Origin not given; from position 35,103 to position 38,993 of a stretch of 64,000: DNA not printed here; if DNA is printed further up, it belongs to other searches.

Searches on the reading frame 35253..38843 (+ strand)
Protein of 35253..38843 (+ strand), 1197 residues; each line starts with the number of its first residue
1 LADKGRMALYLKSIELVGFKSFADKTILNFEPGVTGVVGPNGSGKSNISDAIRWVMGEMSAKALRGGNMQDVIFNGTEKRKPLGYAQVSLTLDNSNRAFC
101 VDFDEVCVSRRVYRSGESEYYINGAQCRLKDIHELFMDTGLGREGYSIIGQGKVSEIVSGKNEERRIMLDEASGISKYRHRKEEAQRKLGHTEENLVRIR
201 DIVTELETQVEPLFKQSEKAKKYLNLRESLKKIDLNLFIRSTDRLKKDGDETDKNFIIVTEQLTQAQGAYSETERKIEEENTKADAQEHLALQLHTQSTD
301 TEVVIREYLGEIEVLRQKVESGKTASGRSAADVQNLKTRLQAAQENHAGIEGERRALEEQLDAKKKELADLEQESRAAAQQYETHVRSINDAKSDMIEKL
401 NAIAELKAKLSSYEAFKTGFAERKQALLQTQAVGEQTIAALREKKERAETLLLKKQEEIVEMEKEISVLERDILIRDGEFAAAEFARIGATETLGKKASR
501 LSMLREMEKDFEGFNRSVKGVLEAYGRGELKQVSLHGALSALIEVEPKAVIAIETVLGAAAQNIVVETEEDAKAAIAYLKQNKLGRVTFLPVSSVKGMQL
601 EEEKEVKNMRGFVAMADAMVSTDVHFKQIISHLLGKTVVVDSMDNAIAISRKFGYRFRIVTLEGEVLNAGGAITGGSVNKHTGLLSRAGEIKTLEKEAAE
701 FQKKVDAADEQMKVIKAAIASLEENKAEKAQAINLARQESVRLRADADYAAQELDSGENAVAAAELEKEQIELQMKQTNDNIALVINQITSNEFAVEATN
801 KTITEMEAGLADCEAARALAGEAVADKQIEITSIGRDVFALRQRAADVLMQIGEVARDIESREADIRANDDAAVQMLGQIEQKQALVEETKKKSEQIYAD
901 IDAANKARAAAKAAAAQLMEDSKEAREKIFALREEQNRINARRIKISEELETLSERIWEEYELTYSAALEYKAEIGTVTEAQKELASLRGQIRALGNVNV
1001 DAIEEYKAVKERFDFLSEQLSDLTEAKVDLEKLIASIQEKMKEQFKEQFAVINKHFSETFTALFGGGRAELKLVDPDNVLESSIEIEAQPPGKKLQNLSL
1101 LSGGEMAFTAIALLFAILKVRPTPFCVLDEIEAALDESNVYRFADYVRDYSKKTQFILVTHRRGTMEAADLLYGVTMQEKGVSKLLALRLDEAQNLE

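Call 73: search_protein_families(library=pfam, proteins=[window:35253-38843:+], max_evalue=0.00001)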
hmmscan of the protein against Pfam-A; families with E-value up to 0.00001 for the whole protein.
window:35253-38843:+ (1197 aa): 4 families
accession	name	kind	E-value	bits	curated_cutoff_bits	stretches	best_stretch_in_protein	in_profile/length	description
PF02463.25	SMC_N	-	3.6e-74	249.3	40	1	10-1184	1-220/220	RecF/RecN/SMC N terminal domain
PF06470.18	SMC_hinge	-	1e-28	100.5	22.5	1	535-649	4-115/116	SMC proteins Flexible Hinge Domain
PF13304.12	AAA_21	-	8.6e-13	49.4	27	0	1000-1161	166-298/304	AAA domain, putative AbiEii toxin, Type IV TA system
PF13476.12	AAA_23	-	8.9e-07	30.2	27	1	13-233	1-186/201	AAA domain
